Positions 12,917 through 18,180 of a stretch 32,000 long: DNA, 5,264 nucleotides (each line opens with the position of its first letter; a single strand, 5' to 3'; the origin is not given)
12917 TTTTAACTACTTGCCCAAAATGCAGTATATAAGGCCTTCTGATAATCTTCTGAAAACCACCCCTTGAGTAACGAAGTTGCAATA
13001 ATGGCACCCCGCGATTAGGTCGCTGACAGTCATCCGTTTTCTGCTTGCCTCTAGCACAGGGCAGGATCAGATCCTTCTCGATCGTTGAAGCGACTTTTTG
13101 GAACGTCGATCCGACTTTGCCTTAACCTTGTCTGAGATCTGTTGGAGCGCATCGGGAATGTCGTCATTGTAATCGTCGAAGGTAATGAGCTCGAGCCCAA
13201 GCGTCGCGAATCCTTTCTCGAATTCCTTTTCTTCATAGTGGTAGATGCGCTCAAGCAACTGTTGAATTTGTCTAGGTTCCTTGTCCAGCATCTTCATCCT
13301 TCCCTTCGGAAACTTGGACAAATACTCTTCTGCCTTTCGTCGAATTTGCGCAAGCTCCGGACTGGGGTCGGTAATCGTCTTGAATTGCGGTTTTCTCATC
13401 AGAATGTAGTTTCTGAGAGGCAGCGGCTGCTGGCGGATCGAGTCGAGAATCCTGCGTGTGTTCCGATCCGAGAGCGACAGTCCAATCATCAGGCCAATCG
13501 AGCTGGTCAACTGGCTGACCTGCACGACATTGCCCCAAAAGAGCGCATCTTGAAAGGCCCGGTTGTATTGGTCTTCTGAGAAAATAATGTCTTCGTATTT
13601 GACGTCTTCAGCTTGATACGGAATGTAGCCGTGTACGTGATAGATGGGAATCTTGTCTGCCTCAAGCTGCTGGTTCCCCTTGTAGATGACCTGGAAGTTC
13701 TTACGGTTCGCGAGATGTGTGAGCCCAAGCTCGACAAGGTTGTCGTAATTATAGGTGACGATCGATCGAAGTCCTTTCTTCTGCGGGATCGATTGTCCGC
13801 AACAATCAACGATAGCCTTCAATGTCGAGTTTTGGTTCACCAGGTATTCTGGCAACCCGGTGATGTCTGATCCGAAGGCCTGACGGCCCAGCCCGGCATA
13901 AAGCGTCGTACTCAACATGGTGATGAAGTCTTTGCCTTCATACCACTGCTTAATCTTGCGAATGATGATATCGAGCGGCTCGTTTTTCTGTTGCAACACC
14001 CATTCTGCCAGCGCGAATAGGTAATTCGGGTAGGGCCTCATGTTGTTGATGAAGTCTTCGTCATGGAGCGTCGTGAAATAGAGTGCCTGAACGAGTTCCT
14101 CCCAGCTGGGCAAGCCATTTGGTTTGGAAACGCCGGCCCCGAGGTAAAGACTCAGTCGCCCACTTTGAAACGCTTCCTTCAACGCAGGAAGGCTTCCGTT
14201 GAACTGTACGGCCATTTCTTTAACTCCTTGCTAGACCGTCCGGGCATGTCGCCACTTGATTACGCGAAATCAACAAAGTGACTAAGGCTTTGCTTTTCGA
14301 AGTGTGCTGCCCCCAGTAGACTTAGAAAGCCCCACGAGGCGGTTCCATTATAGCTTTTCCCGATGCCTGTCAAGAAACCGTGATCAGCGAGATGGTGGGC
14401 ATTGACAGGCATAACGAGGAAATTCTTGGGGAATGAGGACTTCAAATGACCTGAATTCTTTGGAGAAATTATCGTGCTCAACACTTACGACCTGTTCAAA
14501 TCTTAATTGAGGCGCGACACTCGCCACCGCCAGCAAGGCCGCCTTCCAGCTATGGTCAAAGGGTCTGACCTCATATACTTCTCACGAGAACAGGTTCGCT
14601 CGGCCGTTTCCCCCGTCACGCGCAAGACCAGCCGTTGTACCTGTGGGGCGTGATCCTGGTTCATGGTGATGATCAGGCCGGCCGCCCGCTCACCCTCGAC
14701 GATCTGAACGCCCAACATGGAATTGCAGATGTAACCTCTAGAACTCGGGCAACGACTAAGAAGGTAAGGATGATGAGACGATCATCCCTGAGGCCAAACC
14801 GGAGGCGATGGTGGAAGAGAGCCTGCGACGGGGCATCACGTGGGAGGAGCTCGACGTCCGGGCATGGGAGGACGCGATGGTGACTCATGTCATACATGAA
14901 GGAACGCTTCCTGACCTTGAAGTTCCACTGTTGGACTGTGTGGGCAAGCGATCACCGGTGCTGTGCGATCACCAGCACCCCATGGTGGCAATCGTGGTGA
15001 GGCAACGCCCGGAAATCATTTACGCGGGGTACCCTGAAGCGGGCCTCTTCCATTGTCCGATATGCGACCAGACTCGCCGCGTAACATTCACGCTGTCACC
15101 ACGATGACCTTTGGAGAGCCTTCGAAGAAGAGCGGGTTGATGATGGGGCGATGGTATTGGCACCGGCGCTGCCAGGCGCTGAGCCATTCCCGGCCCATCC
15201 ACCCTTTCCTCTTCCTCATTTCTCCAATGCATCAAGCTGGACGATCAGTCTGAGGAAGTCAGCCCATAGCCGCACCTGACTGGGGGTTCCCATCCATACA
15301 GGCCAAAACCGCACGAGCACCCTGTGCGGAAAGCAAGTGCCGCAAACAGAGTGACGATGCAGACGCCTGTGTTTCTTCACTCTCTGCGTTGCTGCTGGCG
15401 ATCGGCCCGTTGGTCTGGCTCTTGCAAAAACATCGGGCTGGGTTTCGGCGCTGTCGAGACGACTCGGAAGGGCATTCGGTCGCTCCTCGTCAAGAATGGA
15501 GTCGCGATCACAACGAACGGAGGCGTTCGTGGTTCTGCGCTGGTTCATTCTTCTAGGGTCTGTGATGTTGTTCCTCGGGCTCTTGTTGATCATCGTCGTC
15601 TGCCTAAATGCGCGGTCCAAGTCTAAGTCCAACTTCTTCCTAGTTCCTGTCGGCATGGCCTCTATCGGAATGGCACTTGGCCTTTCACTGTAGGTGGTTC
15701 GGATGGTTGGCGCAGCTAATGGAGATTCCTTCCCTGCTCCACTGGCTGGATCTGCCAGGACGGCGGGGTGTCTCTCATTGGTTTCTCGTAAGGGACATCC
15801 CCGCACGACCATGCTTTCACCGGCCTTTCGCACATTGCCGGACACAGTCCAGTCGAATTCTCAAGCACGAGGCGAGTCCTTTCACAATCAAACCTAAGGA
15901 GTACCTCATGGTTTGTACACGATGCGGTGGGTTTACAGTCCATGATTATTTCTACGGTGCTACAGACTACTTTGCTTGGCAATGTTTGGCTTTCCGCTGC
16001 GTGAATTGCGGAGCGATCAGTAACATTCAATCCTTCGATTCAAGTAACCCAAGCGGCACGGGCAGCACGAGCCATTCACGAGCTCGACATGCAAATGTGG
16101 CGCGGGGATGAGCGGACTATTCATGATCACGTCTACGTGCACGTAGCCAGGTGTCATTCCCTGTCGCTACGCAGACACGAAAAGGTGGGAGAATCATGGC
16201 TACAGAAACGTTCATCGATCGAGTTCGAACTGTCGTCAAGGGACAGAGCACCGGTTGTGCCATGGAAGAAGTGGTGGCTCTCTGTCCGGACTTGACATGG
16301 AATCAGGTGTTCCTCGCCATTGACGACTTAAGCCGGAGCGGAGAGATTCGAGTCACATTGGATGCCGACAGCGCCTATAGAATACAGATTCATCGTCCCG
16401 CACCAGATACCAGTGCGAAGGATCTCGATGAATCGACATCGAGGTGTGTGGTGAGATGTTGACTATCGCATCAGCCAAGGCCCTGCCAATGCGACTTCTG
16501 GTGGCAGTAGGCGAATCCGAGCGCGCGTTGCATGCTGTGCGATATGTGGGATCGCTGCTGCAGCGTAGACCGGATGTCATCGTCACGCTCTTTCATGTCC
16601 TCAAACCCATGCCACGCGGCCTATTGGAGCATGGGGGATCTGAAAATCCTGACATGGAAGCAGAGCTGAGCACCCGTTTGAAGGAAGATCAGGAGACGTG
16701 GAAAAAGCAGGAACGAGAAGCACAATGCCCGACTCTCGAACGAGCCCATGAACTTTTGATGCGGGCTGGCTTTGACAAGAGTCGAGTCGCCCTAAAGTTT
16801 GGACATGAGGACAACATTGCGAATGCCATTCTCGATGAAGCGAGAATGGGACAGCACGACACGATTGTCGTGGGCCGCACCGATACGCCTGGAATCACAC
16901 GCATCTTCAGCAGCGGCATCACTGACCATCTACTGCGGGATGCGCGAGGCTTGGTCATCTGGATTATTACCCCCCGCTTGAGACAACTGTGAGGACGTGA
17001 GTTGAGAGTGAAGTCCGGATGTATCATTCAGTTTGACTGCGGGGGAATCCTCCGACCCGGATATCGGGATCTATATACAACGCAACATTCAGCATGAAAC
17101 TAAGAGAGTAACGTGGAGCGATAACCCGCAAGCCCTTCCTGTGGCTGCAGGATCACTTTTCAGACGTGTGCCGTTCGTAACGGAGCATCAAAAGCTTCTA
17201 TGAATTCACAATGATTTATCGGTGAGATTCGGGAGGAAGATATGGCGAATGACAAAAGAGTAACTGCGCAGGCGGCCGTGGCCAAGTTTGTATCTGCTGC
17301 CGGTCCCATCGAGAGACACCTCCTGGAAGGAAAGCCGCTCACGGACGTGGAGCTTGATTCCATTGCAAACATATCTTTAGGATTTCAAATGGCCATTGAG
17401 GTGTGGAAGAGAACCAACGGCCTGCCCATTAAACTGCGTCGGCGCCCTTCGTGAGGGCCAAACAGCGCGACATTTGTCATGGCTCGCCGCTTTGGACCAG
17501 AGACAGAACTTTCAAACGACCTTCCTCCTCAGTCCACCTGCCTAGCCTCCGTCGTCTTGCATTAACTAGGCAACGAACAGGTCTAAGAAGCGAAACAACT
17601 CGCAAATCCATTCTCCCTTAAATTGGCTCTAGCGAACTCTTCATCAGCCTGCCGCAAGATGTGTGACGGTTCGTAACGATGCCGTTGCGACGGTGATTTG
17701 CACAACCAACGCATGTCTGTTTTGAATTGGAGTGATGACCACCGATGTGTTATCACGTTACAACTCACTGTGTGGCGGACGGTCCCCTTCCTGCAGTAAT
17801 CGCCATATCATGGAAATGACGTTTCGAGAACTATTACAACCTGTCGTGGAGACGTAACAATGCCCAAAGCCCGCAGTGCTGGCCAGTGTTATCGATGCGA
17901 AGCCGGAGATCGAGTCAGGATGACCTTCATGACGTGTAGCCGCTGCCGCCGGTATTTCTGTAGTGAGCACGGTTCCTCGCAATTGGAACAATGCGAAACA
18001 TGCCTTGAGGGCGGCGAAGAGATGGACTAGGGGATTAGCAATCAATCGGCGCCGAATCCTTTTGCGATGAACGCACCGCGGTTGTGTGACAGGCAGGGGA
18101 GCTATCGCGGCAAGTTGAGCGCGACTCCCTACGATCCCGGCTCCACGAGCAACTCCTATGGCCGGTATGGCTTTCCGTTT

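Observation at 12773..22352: Two 45-bp direct repeats that are tRNA-Lys(UUU) 3' halves bracket a 9.5-kb integrase-less island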

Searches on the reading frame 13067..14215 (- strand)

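Call 10: search_protein_families(library=pfam, proteins=[window:13067-14215:-], max_evalue=0.01)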
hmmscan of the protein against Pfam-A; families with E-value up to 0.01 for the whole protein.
window:13067-14215:- (382 aa): 1 family
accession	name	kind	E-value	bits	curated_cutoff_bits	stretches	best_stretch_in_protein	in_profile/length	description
PF13289.12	SIR2_2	-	7.2e-14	52.5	24.5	1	151-279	2-125/141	SIR2-like domain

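Call 34: search_protein_families(library=padloc, proteins=[window:13067-14215:-], max_evalue=0.01)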
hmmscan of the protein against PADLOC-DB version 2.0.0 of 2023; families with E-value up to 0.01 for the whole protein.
window:13067-14215:- (382 aa): 11 families
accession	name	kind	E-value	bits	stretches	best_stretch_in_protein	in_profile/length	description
PDLC00407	ThsA1|ThsA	-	8.7e-16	55.6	2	150-296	104-245/478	STALD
PDLC03856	LmuA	-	5.7e-14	50.1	2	148-282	114-238/433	-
PDLC00409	ThsA1|ThsA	-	5.3e-09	33.8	1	149-276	104-227/242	STALD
PDLC04967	PDC-S25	-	2.9e-08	31.2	1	24-260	17-251/528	-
PDLC02420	Aga_SIR2-PNTD1-PNTD2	-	0.0003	17.1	1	19-222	19-208/1010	Class I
PDLC04166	Dsr1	-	0.00043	16.1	1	12-61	16-57/1227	-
PDLC00412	ThsA1|ThsA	-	0.00046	17.4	0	234-283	16-67/314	STALD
PDLC02183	Dsr1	-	0.00074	15.3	1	12-47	14-49/1275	-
PDLC04968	PDC-S25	-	0.0041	14.2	0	146-219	137-201/517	-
PDLC04087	SIR2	-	0.0056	13.6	0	149-166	132-149/343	-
PDLC04082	SIR2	-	0.0056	13.6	0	146-166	126-145/345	-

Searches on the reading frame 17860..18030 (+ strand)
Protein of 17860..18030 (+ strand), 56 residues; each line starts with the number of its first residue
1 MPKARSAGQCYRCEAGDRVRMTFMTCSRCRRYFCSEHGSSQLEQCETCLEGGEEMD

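Call 33: search_protein_families(library=pfam, proteins=[window:17860-18030:+], max_evalue=0.01)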
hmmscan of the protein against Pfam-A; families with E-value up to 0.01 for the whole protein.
window:17860-18030:+ (56 aa): 1 family
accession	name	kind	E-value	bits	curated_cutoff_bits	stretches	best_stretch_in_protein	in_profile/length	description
PF09463.15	Opy2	-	0.00049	20.8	22.1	1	6-34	7-35/35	Opy2 protein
